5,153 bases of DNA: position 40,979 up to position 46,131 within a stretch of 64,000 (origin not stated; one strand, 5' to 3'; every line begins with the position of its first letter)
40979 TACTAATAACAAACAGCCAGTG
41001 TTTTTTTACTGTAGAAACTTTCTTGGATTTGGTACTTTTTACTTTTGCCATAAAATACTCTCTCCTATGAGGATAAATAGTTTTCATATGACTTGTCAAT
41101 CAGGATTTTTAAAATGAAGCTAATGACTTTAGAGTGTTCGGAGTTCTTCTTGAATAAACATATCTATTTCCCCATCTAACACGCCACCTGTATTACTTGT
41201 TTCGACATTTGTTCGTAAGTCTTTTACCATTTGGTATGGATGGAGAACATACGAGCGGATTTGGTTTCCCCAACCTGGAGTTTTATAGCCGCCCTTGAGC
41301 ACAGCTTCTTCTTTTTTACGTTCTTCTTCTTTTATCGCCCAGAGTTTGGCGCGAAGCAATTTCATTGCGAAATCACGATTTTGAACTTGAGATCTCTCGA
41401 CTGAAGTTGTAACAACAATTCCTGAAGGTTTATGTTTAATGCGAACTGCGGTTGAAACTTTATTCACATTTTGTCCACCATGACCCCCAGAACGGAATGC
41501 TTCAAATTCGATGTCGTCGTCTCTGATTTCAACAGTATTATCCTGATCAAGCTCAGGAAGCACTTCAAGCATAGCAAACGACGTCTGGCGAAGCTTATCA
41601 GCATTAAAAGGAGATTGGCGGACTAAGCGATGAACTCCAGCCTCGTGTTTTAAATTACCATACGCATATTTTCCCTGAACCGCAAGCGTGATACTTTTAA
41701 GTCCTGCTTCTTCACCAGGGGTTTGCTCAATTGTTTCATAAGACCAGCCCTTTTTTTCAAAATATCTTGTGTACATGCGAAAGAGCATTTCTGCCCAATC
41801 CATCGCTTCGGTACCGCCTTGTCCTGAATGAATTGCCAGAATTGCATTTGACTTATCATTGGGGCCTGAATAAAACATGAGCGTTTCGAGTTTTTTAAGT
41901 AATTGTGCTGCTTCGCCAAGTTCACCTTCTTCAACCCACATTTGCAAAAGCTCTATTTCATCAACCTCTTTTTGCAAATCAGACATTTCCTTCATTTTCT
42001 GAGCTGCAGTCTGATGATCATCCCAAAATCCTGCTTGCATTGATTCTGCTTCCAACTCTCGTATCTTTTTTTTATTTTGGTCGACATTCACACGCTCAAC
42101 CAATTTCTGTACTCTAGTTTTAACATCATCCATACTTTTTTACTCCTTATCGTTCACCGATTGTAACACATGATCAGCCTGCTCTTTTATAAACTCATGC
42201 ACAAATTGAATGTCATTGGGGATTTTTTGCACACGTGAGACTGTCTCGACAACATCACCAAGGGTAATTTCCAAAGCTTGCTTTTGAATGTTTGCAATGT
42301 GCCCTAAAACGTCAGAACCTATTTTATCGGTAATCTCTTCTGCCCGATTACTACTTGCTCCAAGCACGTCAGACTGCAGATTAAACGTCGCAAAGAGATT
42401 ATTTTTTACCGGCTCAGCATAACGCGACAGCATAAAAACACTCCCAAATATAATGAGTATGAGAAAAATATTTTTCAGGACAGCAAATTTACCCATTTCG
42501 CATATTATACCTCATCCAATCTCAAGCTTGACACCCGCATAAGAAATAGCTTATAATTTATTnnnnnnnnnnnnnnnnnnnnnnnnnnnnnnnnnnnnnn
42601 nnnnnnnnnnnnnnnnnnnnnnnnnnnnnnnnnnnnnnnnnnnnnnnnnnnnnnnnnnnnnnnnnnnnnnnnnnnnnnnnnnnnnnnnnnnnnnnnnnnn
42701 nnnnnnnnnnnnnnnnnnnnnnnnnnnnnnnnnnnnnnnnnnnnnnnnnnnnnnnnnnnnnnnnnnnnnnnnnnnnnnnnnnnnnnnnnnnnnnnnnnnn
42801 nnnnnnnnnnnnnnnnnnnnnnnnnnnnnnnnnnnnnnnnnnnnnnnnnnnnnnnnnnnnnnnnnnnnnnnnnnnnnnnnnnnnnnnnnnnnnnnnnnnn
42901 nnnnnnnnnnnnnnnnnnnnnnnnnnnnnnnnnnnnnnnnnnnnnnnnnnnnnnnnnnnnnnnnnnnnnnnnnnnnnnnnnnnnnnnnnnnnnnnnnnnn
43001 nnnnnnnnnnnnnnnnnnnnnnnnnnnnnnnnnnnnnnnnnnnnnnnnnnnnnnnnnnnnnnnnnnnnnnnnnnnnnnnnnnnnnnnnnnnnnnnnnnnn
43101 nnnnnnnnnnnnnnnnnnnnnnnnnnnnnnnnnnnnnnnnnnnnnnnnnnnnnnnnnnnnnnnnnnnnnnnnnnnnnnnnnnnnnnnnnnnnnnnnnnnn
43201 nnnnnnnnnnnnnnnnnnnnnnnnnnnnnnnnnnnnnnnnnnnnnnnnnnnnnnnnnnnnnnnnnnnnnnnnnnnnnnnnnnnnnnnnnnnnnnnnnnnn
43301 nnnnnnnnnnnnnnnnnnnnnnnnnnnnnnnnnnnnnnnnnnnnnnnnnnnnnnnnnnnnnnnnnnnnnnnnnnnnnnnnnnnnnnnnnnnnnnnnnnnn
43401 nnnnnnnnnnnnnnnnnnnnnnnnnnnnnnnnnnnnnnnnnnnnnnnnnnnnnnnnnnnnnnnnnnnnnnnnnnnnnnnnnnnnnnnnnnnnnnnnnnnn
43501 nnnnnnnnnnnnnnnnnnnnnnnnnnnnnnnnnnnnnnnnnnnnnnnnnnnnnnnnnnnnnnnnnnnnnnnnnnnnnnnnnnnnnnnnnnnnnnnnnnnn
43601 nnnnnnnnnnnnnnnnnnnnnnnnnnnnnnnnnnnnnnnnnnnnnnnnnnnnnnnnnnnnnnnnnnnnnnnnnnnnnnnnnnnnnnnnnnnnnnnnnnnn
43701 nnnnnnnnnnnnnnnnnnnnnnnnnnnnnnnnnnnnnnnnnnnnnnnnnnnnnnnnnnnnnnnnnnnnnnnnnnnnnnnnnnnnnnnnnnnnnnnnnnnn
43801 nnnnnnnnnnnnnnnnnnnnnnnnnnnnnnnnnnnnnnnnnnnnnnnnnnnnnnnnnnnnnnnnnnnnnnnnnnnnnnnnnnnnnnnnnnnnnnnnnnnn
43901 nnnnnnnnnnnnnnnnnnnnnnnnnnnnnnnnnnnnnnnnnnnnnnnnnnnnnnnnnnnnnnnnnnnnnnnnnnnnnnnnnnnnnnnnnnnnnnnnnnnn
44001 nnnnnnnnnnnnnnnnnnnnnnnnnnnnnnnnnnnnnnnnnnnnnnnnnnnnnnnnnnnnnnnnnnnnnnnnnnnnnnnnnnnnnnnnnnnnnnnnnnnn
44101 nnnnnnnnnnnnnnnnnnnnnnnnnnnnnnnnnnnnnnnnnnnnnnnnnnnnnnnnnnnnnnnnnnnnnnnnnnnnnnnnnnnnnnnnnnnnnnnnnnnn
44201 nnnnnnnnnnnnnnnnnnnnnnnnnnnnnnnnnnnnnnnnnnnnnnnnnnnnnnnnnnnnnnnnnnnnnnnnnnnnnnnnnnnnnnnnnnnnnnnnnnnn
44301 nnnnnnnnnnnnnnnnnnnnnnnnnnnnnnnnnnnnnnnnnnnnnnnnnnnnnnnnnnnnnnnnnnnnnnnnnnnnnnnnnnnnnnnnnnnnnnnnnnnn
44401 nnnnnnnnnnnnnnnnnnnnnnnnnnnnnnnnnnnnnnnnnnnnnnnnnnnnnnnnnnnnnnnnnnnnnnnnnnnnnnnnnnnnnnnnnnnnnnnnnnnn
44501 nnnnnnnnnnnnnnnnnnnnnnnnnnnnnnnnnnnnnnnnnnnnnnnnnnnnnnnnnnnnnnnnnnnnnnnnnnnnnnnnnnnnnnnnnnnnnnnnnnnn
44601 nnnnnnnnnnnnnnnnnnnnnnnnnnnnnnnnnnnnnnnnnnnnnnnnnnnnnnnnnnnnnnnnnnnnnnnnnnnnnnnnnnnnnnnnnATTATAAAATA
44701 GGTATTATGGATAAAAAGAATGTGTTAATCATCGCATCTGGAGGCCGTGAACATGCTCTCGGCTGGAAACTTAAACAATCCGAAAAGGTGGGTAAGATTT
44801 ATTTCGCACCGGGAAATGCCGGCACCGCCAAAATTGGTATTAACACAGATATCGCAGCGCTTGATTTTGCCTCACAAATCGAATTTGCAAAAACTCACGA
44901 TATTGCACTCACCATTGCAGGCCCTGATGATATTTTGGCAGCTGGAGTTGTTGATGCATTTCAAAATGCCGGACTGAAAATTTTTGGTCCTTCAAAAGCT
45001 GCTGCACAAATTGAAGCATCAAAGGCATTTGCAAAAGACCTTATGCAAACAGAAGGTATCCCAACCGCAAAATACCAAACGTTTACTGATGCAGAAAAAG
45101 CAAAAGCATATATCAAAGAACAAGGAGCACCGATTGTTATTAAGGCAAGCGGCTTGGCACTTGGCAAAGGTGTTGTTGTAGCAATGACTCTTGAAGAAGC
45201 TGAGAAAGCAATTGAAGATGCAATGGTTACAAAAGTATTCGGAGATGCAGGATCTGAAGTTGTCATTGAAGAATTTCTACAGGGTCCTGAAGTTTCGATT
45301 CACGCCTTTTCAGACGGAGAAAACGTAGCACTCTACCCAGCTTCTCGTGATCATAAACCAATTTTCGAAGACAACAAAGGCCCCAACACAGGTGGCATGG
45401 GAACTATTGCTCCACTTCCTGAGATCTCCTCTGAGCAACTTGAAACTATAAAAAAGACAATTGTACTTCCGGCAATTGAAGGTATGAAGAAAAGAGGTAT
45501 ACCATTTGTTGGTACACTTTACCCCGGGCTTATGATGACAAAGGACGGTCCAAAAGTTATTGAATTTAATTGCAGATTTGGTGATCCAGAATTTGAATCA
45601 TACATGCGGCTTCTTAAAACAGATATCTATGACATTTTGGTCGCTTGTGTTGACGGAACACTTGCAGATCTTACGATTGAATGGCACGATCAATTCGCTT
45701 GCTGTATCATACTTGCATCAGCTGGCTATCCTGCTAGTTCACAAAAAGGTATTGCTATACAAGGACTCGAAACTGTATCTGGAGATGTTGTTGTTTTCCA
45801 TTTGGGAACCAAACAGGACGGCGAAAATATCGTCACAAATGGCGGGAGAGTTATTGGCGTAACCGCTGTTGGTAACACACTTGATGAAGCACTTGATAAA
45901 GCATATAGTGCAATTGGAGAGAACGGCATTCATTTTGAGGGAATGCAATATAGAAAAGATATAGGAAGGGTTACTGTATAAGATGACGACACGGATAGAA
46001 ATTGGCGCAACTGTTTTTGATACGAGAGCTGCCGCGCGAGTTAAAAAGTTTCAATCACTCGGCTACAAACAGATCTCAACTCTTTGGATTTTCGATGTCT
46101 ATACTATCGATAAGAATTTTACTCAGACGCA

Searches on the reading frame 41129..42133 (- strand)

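Call 53: search_protein_families(library=pfam, proteins=[window:41129-42133:-], max_evalue=0.0001)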
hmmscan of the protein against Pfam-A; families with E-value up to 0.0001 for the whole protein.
window:41129-42133:- (334 aa): 2 families
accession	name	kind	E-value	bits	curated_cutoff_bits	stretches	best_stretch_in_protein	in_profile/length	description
PF03462.23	PCRF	-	6.1e-47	160.4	24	1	75-187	80-192/194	PCRF domain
PF00472.26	RF-1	-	4.3e-35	120.6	35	1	199-307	3-116/116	RF-1 domain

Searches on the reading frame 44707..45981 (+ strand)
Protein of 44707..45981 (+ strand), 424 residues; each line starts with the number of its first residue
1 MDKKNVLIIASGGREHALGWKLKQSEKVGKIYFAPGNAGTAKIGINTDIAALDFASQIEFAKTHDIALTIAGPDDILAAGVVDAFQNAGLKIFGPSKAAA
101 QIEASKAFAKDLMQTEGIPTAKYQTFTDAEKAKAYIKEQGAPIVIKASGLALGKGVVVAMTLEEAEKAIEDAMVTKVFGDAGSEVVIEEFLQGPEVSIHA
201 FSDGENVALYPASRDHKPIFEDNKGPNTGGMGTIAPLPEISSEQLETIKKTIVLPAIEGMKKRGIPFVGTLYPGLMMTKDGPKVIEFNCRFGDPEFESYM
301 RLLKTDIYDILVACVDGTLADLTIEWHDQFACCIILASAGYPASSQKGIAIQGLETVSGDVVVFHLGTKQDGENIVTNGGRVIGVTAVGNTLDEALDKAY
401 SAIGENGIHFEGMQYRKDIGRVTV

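Call 53: search_protein_families(library=pfam, proteins=[window:44707-45981:+], max_evalue=0.0001)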
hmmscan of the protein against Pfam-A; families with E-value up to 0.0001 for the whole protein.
window:44707-45981:+ (424 aa): 7 families
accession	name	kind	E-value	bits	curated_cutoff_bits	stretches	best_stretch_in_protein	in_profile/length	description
PF01071.24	GARS_A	-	4.4e-79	265.3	27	1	104-295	1-193/194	Phosphoribosylglycinamide synthetase, ATP-grasp (A) domain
PF02844.21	GARS_N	-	5.3e-36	123.8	29.5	1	5-103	2-100/100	Phosphoribosylglycinamide synthetase, N domain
PF02843.22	GARS_C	-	7.7e-30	103.5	34.8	1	331-421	1-91/92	Phosphoribosylglycinamide synthetase, C domain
PF02786.22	CPSase_L_D2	-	2.1e-09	37.7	19.8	1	107-252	3-145/211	Carbamoyl-phosphate synthase L chain, ATP binding domain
PF02222.28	ATP-grasp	-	4.9e-07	30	27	1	113-198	3-84/179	ATP-grasp domain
PF07478.18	Dala_Dala_lig_C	-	2.4e-06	27.7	24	1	112-249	1-139/204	D-ala D-ala ligase C-terminus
PF02655.19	ATP-grasp_3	-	8.8e-05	23.1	23.2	0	133-292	24-158/160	ATP-grasp domain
